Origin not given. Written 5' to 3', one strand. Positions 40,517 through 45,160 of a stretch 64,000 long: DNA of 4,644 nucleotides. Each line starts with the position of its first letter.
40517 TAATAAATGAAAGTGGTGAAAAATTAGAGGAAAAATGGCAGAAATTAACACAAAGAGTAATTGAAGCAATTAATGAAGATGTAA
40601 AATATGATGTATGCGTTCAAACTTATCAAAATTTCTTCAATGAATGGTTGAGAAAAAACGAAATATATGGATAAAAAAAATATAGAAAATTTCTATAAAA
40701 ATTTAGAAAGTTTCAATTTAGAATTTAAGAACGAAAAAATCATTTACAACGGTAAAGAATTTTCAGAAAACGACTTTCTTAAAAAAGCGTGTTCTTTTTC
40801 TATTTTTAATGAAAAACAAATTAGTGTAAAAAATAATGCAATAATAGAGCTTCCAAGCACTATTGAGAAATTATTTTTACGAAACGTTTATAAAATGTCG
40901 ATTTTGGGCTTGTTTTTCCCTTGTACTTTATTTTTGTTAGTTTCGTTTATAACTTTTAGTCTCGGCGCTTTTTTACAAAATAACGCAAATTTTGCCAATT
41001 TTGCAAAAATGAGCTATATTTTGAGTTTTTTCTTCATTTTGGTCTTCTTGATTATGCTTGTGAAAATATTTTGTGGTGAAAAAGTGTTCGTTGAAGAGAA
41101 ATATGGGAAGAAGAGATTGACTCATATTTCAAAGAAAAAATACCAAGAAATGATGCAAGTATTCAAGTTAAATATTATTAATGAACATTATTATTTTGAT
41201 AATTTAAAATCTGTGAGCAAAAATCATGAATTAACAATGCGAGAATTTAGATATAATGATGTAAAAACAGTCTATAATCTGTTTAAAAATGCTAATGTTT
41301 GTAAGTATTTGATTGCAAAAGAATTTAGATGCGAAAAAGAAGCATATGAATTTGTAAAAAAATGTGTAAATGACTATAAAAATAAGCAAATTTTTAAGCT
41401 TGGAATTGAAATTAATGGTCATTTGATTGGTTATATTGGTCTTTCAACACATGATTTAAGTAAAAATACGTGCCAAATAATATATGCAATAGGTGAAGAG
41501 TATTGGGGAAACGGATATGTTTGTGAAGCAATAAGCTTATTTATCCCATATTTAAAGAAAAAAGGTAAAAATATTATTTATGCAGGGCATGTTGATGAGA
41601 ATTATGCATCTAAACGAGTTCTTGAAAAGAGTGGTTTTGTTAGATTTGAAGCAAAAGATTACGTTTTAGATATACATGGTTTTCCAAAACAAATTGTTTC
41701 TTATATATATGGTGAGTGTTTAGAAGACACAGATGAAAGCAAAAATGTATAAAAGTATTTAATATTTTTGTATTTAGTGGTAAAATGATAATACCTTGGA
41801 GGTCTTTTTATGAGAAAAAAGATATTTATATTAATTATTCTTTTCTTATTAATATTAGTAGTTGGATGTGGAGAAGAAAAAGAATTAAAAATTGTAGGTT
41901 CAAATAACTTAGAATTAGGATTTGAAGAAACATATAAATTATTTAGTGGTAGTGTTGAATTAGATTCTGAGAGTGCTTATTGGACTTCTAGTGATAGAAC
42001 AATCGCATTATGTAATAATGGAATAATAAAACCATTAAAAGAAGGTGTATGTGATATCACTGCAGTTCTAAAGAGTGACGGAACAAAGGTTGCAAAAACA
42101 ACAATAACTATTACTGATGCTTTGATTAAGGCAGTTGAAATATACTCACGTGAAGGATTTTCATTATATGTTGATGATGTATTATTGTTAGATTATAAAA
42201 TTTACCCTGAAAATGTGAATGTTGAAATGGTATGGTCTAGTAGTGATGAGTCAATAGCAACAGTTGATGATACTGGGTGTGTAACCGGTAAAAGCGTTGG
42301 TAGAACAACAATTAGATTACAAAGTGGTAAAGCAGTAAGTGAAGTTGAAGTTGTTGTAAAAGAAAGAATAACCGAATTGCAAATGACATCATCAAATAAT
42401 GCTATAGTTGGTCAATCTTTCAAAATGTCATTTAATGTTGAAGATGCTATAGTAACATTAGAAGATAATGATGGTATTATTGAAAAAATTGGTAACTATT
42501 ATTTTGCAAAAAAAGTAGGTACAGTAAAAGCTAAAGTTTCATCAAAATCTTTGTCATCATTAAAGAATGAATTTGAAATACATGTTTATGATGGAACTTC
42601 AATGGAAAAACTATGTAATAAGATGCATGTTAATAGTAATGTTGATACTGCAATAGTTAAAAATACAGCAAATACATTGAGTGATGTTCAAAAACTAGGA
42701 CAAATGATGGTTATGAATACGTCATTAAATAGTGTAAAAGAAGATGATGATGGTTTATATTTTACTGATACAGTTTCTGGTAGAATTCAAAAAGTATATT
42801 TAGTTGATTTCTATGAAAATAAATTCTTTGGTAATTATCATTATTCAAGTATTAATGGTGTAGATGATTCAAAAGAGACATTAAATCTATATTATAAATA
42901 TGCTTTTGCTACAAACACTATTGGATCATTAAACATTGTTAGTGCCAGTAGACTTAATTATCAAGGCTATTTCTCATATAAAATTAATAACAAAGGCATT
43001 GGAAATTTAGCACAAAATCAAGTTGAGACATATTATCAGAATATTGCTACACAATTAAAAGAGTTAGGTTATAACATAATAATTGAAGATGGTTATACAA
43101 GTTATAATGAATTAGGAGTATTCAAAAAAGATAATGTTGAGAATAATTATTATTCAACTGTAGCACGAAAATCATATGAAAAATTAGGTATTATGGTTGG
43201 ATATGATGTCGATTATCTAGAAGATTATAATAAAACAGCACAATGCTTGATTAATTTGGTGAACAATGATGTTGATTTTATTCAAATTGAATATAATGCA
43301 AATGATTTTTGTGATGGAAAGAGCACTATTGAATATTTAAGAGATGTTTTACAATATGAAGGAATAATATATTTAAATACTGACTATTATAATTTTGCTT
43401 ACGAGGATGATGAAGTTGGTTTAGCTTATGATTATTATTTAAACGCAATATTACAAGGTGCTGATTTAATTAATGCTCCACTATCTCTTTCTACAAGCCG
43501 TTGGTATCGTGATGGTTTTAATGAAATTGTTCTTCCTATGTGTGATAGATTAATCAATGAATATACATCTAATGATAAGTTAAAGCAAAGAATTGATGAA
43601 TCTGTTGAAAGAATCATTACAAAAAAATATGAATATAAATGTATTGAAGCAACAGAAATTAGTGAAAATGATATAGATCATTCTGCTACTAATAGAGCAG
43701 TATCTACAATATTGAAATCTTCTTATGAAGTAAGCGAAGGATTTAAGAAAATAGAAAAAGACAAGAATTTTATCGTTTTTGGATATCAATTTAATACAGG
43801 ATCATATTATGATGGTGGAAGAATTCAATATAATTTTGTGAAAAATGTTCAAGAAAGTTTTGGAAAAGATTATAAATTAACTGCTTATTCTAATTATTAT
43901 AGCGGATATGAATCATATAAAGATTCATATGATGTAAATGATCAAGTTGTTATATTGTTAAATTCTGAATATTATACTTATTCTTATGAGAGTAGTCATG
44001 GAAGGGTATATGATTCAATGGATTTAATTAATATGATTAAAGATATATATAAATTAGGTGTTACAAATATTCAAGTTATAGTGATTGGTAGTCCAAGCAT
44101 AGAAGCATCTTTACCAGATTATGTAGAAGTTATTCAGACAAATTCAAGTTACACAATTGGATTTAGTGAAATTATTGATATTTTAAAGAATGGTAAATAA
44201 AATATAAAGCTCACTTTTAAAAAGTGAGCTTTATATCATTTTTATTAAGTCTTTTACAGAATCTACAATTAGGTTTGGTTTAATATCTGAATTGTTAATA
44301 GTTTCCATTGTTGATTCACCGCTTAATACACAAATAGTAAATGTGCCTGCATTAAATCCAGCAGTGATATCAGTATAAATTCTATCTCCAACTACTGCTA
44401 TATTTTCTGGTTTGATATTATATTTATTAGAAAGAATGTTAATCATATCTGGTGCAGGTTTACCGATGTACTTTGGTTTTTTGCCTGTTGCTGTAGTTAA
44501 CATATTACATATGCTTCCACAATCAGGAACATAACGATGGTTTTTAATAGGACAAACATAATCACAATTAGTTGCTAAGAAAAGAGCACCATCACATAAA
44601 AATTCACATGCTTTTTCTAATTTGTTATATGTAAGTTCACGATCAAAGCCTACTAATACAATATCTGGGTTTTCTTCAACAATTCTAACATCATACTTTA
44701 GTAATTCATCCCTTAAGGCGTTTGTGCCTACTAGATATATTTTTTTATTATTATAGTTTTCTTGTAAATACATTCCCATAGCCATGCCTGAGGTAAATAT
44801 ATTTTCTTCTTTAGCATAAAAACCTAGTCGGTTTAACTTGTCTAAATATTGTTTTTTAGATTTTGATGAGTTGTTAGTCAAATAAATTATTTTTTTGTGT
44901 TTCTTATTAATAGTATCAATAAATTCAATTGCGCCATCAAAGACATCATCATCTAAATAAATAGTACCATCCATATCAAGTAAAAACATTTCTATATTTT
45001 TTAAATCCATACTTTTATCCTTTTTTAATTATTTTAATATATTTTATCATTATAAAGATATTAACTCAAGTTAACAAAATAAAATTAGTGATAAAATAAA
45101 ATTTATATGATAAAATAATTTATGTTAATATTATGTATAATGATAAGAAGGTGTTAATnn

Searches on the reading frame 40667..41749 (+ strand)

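Call 54: search_protein_families(library=pfam, proteins=[window:40667-41749:+], max_evalue=1e-8)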
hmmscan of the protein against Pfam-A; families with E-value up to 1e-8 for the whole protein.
window:40667-41749:+ (361 aa): 2 families
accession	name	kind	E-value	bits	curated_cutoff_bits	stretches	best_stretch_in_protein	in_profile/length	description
PF13302.13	Acetyltransf_3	-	1.4e-20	74.8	25.4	1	189-325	2-138/138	Acetyltransferase (GNAT) domain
PF00583.31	Acetyltransf_1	-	8.2e-09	36.2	20.7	0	236-324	26-116/116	Acetyltransferase (GNAT) family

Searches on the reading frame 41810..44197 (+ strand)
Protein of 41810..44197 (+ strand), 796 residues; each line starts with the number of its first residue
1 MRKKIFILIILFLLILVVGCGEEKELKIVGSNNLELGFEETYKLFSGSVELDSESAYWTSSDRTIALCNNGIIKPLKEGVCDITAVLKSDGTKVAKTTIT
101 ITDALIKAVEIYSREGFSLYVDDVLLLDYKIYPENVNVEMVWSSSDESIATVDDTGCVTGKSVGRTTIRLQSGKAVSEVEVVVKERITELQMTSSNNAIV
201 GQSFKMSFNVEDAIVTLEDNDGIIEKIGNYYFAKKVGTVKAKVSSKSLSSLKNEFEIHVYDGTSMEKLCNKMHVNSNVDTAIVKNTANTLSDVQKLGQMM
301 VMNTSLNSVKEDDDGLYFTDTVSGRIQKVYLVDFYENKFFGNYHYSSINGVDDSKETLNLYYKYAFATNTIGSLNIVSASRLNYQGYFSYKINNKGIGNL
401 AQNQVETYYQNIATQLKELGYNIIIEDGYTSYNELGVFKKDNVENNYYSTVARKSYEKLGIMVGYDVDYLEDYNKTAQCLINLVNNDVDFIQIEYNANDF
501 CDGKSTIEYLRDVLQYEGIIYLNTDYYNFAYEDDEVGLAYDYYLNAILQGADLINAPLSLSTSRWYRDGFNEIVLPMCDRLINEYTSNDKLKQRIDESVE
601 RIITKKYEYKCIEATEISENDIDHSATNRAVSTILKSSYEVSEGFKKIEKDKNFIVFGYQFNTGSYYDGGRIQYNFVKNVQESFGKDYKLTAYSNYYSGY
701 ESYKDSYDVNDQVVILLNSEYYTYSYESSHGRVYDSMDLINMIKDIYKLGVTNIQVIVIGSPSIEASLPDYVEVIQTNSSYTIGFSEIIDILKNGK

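Call 35: search_protein_families(library=ncbifam, proteins=[window:41810-44197:+], max_evalue=1e-10)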
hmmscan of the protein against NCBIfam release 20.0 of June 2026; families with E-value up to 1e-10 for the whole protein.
window:41810-44197:+ (796 aa): 0 families

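Call 39: search_protein_families(library=pfam, proteins=[window:41810-44197:+], max_evalue=0.00001)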
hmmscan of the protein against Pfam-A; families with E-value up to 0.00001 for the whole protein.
window:41810-44197:+ (796 aa): 1 family
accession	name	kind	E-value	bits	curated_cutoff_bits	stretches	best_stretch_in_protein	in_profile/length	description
PF02368.24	Big_2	-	1.9e-12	47.4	22.8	1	131-181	26-77/79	Bacterial Ig-like domain (group 2)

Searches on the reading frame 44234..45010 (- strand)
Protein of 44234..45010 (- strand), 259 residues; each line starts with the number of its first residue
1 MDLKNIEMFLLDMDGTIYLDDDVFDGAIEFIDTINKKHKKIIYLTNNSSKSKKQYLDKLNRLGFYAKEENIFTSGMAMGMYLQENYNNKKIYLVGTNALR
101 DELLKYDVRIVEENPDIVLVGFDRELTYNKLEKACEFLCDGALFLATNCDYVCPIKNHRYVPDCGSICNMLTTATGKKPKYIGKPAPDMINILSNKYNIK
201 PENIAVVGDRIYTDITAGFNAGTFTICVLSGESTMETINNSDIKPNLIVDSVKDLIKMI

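Call 54: search_protein_families(library=pfam, proteins=[window:44234-45010:-], max_evalue=1e-8)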
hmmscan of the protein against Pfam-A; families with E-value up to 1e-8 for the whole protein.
window:44234-45010:- (259 aa): 3 families
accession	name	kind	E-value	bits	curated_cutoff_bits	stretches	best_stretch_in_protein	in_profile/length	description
PF13344.12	Hydrolase_6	-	6.1e-29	100.5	27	1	9-108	1-100/101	Haloacid dehalogenase-like hydrolase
PF13242.12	Hydrolase_like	-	2.4e-17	63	22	1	182-255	2-75/75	HAD-hyrolase-like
PF00702.32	Hydrolase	-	9.1e-14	52.7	26.4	1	7-222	2-191/191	haloacid dehalogenase-like hydrolase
